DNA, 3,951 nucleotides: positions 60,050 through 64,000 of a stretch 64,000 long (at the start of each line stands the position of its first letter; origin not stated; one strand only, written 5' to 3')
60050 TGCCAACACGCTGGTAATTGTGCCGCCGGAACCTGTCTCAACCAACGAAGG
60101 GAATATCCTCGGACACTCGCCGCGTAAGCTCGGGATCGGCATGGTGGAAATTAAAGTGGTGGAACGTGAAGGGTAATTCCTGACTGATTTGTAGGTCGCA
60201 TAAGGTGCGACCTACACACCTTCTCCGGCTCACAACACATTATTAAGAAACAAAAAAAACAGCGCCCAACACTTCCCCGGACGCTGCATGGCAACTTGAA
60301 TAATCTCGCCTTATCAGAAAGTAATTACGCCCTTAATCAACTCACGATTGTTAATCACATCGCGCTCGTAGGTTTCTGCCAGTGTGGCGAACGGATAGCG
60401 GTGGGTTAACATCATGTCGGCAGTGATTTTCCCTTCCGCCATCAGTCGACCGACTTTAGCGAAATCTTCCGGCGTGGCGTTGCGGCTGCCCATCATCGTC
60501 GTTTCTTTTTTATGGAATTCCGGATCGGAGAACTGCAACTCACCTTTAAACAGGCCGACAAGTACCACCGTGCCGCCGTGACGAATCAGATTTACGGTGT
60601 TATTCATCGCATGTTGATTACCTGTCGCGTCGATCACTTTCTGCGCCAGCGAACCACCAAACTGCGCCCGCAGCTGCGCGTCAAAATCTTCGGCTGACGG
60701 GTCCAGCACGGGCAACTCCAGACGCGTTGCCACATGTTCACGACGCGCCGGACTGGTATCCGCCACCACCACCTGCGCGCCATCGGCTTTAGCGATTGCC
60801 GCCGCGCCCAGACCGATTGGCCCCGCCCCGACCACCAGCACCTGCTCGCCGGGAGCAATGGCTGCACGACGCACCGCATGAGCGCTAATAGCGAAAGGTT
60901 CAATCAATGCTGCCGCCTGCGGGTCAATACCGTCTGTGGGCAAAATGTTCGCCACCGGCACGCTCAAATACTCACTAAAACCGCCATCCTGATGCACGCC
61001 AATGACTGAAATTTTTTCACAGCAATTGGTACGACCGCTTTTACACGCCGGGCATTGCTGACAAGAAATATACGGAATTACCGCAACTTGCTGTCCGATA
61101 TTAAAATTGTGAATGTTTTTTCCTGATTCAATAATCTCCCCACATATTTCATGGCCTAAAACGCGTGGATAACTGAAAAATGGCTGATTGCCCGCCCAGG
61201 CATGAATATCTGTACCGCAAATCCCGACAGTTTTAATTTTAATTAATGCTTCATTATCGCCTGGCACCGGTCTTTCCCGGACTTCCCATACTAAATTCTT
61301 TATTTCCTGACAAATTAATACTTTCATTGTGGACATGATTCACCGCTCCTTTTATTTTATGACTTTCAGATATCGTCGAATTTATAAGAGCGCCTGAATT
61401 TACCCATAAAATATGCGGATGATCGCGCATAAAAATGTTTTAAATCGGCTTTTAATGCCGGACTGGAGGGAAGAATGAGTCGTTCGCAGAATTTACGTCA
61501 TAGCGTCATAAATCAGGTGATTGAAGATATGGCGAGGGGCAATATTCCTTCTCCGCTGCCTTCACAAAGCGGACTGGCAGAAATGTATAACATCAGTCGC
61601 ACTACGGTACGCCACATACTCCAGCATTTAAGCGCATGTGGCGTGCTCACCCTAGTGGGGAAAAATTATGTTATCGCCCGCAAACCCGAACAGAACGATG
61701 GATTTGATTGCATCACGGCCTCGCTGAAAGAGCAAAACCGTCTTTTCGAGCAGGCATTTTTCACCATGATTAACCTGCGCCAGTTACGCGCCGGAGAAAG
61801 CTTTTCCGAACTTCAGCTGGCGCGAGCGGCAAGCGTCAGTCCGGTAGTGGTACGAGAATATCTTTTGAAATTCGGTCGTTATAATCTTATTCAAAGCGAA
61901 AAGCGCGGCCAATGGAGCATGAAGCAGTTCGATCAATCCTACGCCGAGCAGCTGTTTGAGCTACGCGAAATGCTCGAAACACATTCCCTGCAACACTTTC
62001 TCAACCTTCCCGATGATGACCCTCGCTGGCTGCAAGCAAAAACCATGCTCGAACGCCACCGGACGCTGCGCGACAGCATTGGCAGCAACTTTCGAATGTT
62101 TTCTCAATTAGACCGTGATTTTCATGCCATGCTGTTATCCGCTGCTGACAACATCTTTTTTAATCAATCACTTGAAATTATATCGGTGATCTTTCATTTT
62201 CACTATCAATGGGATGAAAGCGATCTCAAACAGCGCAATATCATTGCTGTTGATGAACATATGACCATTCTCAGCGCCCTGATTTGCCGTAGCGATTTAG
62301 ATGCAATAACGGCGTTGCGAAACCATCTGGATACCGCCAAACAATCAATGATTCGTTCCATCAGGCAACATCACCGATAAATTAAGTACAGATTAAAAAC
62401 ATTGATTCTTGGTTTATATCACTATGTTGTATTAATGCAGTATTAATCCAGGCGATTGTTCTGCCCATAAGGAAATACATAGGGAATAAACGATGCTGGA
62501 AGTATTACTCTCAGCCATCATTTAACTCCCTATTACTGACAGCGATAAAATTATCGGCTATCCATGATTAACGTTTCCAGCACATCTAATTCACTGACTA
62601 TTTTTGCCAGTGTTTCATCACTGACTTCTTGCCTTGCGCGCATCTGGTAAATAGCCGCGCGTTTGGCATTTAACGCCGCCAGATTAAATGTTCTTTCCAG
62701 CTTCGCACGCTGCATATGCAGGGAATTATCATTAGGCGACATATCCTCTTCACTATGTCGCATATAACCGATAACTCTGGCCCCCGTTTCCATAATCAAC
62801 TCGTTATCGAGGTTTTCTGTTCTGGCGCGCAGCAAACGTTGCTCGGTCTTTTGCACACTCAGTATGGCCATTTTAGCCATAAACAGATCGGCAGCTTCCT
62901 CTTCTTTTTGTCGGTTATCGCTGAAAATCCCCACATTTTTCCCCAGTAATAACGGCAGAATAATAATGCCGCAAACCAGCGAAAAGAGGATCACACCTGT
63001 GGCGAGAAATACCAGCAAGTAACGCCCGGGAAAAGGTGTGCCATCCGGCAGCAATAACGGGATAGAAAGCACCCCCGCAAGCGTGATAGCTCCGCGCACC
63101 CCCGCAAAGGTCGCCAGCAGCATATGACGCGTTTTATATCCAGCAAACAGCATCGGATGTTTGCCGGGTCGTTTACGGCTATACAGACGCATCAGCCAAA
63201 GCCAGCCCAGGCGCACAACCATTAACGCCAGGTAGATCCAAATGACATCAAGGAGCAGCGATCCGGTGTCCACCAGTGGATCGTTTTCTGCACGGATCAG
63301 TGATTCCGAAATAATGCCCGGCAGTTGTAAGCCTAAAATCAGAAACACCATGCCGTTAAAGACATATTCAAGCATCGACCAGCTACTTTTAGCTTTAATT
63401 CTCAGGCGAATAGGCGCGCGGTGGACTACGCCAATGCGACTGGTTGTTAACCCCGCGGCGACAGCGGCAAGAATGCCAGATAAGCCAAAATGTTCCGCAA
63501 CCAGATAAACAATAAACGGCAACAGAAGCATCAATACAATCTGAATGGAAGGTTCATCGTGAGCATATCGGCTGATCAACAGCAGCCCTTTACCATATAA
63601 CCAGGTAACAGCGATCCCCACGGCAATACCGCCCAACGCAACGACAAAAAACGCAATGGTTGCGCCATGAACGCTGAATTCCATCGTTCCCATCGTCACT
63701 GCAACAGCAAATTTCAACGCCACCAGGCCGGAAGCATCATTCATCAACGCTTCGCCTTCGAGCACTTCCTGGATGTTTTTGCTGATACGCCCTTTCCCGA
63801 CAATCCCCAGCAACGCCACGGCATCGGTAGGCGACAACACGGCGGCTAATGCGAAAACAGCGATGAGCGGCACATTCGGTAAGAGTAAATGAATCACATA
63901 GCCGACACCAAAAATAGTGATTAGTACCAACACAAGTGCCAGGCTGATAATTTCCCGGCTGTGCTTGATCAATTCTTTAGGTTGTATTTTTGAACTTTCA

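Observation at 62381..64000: CPA1-type cation/proton antiporter where the L-galactonate transporter lgoT is expected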

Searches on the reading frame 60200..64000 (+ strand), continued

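Call 28: search_solved_structures(query=L001:16697-17668:+, max_evalue=1e-60, show_alignments=2)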
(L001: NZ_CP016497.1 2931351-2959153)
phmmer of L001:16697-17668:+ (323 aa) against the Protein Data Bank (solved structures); distinct sequences matched with E-value up to 1e-60: 2.
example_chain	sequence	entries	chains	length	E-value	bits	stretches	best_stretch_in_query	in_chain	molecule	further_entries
4ovt_A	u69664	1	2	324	2.3e-146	490.1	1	24-322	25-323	TRAP dicarboxylate transporter, DctP subunit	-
4o8m_A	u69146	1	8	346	1.2e-80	274.2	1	2-322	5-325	TRAP dicarboxylate transporter, DctP subunit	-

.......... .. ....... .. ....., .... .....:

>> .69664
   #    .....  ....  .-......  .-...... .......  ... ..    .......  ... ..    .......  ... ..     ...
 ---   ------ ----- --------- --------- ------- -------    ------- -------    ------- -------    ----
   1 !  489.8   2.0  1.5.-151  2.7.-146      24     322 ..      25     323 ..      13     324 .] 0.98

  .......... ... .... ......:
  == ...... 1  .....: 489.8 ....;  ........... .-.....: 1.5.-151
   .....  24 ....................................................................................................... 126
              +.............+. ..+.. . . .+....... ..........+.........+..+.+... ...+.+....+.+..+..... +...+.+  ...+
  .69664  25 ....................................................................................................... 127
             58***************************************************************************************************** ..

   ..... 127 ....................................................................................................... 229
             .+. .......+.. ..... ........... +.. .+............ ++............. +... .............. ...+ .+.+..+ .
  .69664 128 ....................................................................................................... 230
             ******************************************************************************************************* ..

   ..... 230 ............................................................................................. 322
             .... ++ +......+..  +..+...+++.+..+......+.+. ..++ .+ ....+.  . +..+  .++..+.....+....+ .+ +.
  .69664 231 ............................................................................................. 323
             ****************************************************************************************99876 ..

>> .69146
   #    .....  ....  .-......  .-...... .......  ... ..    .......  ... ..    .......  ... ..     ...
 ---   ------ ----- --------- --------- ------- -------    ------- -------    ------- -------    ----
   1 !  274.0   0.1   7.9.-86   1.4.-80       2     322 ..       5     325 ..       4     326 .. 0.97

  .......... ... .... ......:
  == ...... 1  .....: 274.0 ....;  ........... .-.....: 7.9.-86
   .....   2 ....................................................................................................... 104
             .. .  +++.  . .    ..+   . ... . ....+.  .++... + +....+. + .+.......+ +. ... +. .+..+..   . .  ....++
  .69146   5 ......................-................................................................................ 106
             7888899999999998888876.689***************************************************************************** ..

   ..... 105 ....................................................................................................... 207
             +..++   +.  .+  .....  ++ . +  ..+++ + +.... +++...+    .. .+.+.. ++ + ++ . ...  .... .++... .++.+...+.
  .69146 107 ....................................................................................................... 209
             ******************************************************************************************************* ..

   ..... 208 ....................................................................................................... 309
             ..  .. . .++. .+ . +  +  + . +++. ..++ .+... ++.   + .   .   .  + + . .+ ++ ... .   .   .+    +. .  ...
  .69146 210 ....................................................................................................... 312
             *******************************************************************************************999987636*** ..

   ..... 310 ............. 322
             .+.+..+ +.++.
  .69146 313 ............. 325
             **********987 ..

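Call 34: find_related_loci(query=L001:14354-16006:-, collection=genome_contigs, flank=10000)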
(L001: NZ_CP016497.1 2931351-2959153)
Query L001:14354-16006:- (550 aa) in genome_contigs; peptide patterns used: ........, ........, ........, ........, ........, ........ (x = any residue, [..] = any of these).
28 stretches matched a pattern, but none encodes a relative of the query by tblastn (E <= 1e-3).

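Call 35: find_homologous_proteins(query=L001:14354-16006:-, max_evalue=1e-20)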
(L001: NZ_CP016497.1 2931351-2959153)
Query L001:14354-16006:- (550 aa): 7599 proteins with E <= 1e-20 among 8000 candidates; the best 120 are listed.
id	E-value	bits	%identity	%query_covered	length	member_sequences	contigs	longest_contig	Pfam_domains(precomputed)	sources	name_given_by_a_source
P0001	0.0e+0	1159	100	100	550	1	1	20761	PF00999.27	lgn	-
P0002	0.0e+0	1158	100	100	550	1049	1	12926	PF00999.27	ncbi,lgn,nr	ncbi:TPA: Na+/H+ antiporter [Escherichia coli]|nr:Na+/H+ antiporter [Escherichia coli]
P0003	0.0e+0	1158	100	100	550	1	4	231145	PF00999.27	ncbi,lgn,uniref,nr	ncbi:Na+/H+ antiporter [Escherichia coli]|uniref:Na+/H+ antiporter n=1 Tax=Escherichia coli TaxID=56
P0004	0.0e+0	1158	100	100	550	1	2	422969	PF00999.27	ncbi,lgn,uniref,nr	ncbi:Na+/H+ antiporter [Escherichia coli HVH 13 (4-7634056)]|uniref:Na+/H+ antiporter n=1 Tax=Escher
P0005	0.0e+0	1157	100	100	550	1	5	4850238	PF00999.27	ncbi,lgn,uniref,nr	ncbi:TPA: Na+/H+ antiporter [Escherichia coli]|uniref:Na+/H+ antiporter n=1 Tax=Escherichia coli Tax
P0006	0.0e+0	1157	100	100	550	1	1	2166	PF00999.27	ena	-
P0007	0.0e+0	1157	100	100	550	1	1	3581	PF00999.27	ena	-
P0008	0.0e+0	1156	100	100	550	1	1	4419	PF00999.27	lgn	-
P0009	0.0e+0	1155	100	100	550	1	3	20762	PF00999.27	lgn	-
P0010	0.0e+0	1153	99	100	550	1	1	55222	PF00999.27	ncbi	-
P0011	0.0e+0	1152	99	100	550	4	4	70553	PF00999.27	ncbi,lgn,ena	ncbi:Na+/H+ antiporter [Escherichia coli]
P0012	0.0e+0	1152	99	100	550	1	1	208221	PF00999.27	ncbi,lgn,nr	ncbi:Na+/H+ antiporter [Escherichia coli]|nr:Na+/H+ antiporter [Escherichia coli]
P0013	0.0e+0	1144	99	100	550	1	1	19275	PF00999.27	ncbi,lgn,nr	ncbi:Na+/H+ antiporter [Escherichia coli]|nr:Na+/H+ antiporter [Escherichia coli]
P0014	0.0e+0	1144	99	100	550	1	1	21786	PF00999.27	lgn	-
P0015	0.0e+0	1144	99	100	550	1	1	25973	PF00999.27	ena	-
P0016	0.0e+0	1144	99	100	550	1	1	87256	PF00999.27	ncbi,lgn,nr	ncbi:Na+/H+ antiporter [Escherichia coli]|nr:Na+/H+ antiporter [Escherichia coli]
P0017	0.0e+0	1143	99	100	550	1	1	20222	PF00999.27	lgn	-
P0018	0.0e+0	1143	99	100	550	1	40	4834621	PF00999.27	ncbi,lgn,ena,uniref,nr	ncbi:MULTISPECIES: Na+/H+ antiporter [Escherichia]|uniref:Na+/H+ antiporter n=1 Tax=Escherichia TaxI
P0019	0.0e+0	1142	98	100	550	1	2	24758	PF00999.27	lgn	-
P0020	0.0e+0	1142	99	100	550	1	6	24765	PF00999.27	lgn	-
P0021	0.0e+0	1142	99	100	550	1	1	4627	PF00999.27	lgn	-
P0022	0.0e+0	1142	98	100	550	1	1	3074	PF00999.27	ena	-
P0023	0.0e+0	1142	98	100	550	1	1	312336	PF00999.27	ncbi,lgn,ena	-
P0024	0.0e+0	1142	99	100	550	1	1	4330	PF00999.27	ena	-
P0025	0.0e+0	1141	98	100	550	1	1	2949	PF00999.27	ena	-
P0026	0.0e+0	1141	98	100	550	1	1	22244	PF00999.27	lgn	-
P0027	0.0e+0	1141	98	100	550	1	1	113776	PF00999.27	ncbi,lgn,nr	ncbi:TPA: Na+/H+ antiporter [Escherichia coli]|nr:Na+/H+ antiporter [Escherichia coli]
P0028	0.0e+0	1141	98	100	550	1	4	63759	PF00999.27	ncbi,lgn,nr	ncbi:TPA: Na+/H+ antiporter [Escherichia coli]|nr:Na+/H+ antiporter [Escherichia coli] HAW2422078.1 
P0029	0.0e+0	1141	98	100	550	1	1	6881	PF00999.27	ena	-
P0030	0.0e+0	1141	98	100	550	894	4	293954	PF00999.27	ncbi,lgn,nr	ncbi:TPA: Na+/H+ antiporter [Escherichia coli]|nr:Na+/H+ antiporter [Escherichia coli]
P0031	0.0e+0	1141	98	100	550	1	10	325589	PF00999.27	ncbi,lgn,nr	ncbi:TPA: Na+/H+ antiporter [Escherichia coli]|nr:Na+/H+ antiporter [Escherichia coli] HCO4574811.1 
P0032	0.0e+0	1141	98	100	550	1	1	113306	PF00999.27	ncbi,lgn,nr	ncbi:Na+/H+ antiporter [Escherichia coli]|nr:Na+/H+ antiporter [Escherichia coli]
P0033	0.0e+0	1140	98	100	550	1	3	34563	PF00999.27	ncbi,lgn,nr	ncbi:Na+/H+ antiporter [Escherichia coli]|nr:Na+/H+ antiporter [Escherichia coli]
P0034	0.0e+0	1140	99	100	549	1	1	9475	PF00999.27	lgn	-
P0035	0.0e+0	1140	99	100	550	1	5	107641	PF00999.27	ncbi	ncbi:Na+/H+ antiporter [Escherichia coli]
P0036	0.0e+0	1139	98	100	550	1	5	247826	PF00999.27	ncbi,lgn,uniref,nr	ncbi:Na+/H+ antiporter [Escherichia coli]|uniref:Na+/H+ antiporter n=1 Tax=Escherichia coli TaxID=56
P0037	0.0e+0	1139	99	100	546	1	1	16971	PF00999.27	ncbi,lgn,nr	ncbi:Na+/H+ antiporter [Escherichia coli]|nr:Na+/H+ antiporter [Escherichia coli]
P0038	0.0e+0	1139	98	100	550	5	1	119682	PF00999.27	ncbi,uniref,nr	ncbi:Na+/H+ antiporter [Escherichia coli]|uniref:Na+/H+ antiporter n=1 Tax=Escherichia coli TaxID=56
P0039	0.0e+0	1139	98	100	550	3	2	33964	PF00999.27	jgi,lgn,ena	jgi:Na+/H+ antiporter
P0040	0.0e+0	1139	98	100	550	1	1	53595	PF00999.27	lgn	-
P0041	0.0e+0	1139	98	100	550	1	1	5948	PF00999.27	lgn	-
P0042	0.0e+0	1139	98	100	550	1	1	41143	PF00999.27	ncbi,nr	ncbi:TPA: Na+/H+ antiporter [Escherichia coli]|nr:Na+/H+ antiporter [Escherichia coli]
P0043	0.0e+0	1139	98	100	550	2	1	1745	PF00999.27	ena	-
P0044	0.0e+0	1137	98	100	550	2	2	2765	PF00999.27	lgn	-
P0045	0.0e+0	1137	99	100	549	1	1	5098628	PF00999.27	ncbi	ncbi:Na+/H+ antiporter [Escherichia coli]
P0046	0.0e+0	1136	98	100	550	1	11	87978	PF00999.27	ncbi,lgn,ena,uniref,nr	ncbi:Na+/H+ antiporter [Escherichia coli]|uniref:Na+/H+ antiporter n=1 Tax=Escherichia coli TaxID=56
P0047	0.0e+0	1136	98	100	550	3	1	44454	PF00999.27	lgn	-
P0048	0.0e+0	1135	99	100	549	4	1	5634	PF00999.27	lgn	-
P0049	0.0e+0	1134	98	100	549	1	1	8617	PF00999.27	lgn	-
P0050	0.0e+0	1134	99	100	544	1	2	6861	PF00999.27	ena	-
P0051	0.0e+0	1128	98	100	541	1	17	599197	PF00999.27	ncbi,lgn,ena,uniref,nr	ncbi:Na+/H+ antiporter [Escherichia coli]|uniref:Na+/H+ antiporter n=1 Tax=Escherichia coli TaxID=56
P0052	0.0e+0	1128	98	100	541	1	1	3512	PF00999.27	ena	-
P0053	0.0e+0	1127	98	100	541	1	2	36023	PF00999.27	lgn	-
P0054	0.0e+0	1127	98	100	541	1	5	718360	PF00999.27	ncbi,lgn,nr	ncbi:TPA: Na+/H+ antiporter [Escherichia coli]|nr:Na+/H+ antiporter [Escherichia coli] HAN9940028.1 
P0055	0.0e+0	1126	98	100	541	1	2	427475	PF00999.27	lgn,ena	-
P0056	0.0e+0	1125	97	100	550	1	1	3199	PF00999.27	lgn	-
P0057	0.0e+0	1123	98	100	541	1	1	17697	PF00999.27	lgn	-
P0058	0.0e+0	1121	96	100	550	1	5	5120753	PF00999.27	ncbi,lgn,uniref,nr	ncbi:Na+/H+ antiporter [Escherichia sp. E4742]|uniref:Na+/H+ antiporter n=1 Tax=Escherichia sp. E474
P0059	0.0e+0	1121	96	100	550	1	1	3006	PF00999.27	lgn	-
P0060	0.0e+0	1120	98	100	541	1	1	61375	PF00999.27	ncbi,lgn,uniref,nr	ncbi:Na+/H+ antiporter [Escherichia coli]|uniref:Na+/H+ antiporter n=1 Tax=Escherichia coli TaxID=56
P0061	0.0e+0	1119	98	99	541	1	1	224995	PF00999.27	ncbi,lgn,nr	ncbi:Na+/H+ antiporter [Escherichia coli]|nr:Na+/H+ antiporter [Escherichia coli]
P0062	0.0e+0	1112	97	100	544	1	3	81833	PF00999.27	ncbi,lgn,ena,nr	ncbi:TPA: Na+/H+ antiporter [Escherichia coli]|nr:Na+/H+ antiporter [Escherichia coli]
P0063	0.0e+0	1111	97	100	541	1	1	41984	PF00999.27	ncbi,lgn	ncbi:Na+/H+ antiporter [Escherichia coli]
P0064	0.0e+0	1110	97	100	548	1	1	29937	PF00999.27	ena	-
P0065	0.0e+0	1097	94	100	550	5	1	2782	PF00999.27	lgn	-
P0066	0.0e+0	1095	96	100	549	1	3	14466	PF00999.27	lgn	-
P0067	0.0e+0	1070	98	93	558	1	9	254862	PF00999.27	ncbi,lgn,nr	ncbi:cation/proton antiporter [Escherichia coli O145:H28]|nr:cation/proton antiporter [Escherichia c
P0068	0.0e+0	1069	91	100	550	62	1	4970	PF00999.27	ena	-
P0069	3.9e-288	975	82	100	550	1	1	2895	PF00999.27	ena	-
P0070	7.0e-287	970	82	100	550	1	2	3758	PF00999.27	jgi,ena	-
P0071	6.2e-283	957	81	100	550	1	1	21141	PF00999.27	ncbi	-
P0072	1.6e-282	956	81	100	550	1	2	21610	PF00999.27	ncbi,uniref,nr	ncbi:Na+/H+ antiporter [Escherichia coli]|uniref:Na+/H+ antiporter n=1 Tax=Escherichia coli TaxID=56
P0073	1.8e-282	956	81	100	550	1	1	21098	PF00999.27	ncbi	-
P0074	2.5e-281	952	80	100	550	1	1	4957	PF00999.27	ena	-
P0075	1.0e-268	910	100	60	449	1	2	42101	PF00999.27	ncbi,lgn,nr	ncbi:MAG: cation:proton antiporter [Escherichia coli]|nr:hypothetical protein [Escherichia coli] MDY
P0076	2.9e-268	909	77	100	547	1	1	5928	PF00999.27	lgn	-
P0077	9.9e-264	894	77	100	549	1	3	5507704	PF00999.27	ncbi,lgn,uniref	ncbi:Na+/H+ antiporter [Klebsiella sp. I138]|uniref:Na+/H+ antiporter n=1 Tax=Klebsiella sp. I138 Ta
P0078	1.0e-263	894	76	100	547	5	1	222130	PF00999.27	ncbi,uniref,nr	ncbi:Na+/H+ antiporter [Edaphovirga cremea]|uniref:Na+/H+ antiporter n=1 Tax=Edaphovirga cremea TaxI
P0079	3.5e-262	889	77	100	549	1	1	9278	PF00999.27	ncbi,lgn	ncbi:MAG: Na+/H+ antiporter [Limnobaculum xujianqingii]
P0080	1.5e-252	857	98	56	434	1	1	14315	PF00999.27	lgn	-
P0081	2.0e-228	778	100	69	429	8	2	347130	PF00999.27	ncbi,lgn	-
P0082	2.5e-224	764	100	67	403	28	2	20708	PF00999.27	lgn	-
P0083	5.0e-223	760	68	100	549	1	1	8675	PF00999.27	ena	-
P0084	6.1e-223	759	99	67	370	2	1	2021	PF00999.27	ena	-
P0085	1.1e-216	739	99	65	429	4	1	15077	PF00999.27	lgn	-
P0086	5.2e-207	707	99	63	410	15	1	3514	PF00999.27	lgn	-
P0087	2.4e-201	688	59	100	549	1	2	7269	PF00999.27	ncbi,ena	-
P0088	1.4e-197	676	59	100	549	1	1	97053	PF00999.27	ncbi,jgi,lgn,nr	ncbi:MAG: Na+/H+ antiporter [Enterobacteriaceae bacterium]|jgi:CPA1 family monovalent cation:H+ anti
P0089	1.6e-197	676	59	100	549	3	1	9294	PF00999.27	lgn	-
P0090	1.7e-197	676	58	100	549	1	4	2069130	PF00999.27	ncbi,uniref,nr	ncbi:Na+/H+ antiporter [Budviciaceae bacterium CWB-B4]|uniref:Na+/H+ antiporter n=1 Tax=Limnobaculum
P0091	2.4e-197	675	59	100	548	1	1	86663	PF00999.27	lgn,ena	-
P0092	2.5e-197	675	60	100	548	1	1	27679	PF00999.27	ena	-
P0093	5.1e-197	674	59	100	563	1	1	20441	PF00999.27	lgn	-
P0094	7.0e-197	673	58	100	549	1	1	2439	PF00999.27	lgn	-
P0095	9.3e-197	673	58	100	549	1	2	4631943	PF00999.27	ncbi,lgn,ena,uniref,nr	ncbi:Na+/H+ antiporter [Limnobaculum zhutongyuii]|uniref:Na+/H+ antiporter n=1 Tax=Limnobaculum zhut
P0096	9.7e-197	673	59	100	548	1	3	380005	PF00999.27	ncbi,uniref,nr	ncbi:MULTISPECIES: Na+/H+ antiporter [unclassified Brenneria]|uniref:Na+/H+ antiporter n=1 Tax=uncla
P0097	1.4e-196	672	58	100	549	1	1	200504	PF00999.27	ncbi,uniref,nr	ncbi:Na+/H+ antiporter [Jinshanibacter sp. LJY008]|uniref:Na+/H+ antiporter n=1 Tax=Limnobaculum eri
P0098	2.7e-196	672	58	100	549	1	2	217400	PF00999.27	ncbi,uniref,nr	ncbi:Na+/H+ antiporter [Budviciaceae bacterium BWR-B9]|uniref:Na+/H+ antiporter n=1 Tax=Limnobaculum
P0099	3.3e-196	671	59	100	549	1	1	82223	PF00999.27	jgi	-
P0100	3.5e-196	671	60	100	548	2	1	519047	PF00999.27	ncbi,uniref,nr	ncbi:Na+/H+ antiporter [Brenneria populi]|uniref:Na+/H+ antiporter n=1 Tax=Brenneria populi TaxID=15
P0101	3.6e-196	671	59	100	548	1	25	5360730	PF00999.27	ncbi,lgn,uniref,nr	ncbi:Na+/H+ antiporter [Brenneria goodwinii]|uniref:Na+/H+ antiporter n=1 Tax=Brenneria goodwinii Ta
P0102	4.3e-196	671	59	100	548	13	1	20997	PF00999.27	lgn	-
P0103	5.5e-196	671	60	100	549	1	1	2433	PF00999.27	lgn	-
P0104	5.9e-196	670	58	100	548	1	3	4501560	PF00999.27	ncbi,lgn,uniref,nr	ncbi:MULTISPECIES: Na+/H+ antiporter [Dickeya]|uniref:Na(+)/H(+) exchanger protein, CPA1 family n=1 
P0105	6.3e-196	670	59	100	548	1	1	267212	PF00999.27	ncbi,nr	ncbi:Na+/H+ antiporter [Brenneria sp. 4F2]|nr:Na+/H+ antiporter [Brenneria bubanii]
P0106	6.4e-196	670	60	100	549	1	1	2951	PF00999.27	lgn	-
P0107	1.2e-195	669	58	100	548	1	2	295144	PF00999.27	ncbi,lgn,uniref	ncbi:Na+/H+ antiporter [Lonsdalea quercina]|uniref:Na+/H+ antiporter n=1 Tax=Lonsdalea quercina TaxI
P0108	1.2e-195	669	59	100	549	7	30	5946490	PF00999.27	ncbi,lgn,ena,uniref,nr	ncbi:Na+/H+ antiporter [Budvicia aquatica]|uniref:Na+/H+ antiporter n=1 Tax=Budvicia aquatica TaxID=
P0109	1.2e-195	669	58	100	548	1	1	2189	PF00999.27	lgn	-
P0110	1.5e-195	669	59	100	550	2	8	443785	PF00999.27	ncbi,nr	ncbi:Na+/H+ antiporter [Salmonella enterica subsp. enterica serovar Kentucky]|nr:Na+/H+ antiporter [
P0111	1.7e-195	669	59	100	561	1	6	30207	PF00999.27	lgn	-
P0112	1.8e-195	669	60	97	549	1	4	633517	PF00999.27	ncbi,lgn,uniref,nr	ncbi:Na+/H+ antiporter [Enterobacillus tribolii]|uniref:Sodium/proton antiporter (CPA1 family) n=1 T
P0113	1.8e-195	669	59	100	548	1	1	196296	PF00999.27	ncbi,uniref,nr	ncbi:Na+/H+ antiporter [Franconibacter daqui]|uniref:Na+/H+ antiporter n=1 Tax=Franconibacter daqui 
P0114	1.9e-195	669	57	100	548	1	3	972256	PF00999.27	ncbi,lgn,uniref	ncbi:Na+/H+ antiporter [Lonsdalea quercina]|uniref:Na+/H+ antiporter n=1 Tax=Lonsdalea quercina TaxI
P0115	2.0e-195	669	58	100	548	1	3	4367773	PF00999.27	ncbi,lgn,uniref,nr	ncbi:Na+/H+ antiporter [Dickeya lacustris]|uniref:Na+/H+ antiporter n=1 Tax=Dickeya lacustris TaxID=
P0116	2.0e-195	669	59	100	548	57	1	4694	PF00999.27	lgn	-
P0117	2.2e-195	669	58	100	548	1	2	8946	PF00999.27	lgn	-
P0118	2.2e-195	669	59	100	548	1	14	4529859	PF00999.27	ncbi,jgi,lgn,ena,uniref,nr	ncbi:MAG TPA: Na+/H+ antiporter [Franconibacter helveticus]|uniref:Na+/H+ antiporter n=1 Tax=Francon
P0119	2.4e-195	668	59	100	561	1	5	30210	PF00999.27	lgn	-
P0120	2.4e-195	668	59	100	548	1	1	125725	PF00999.27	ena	-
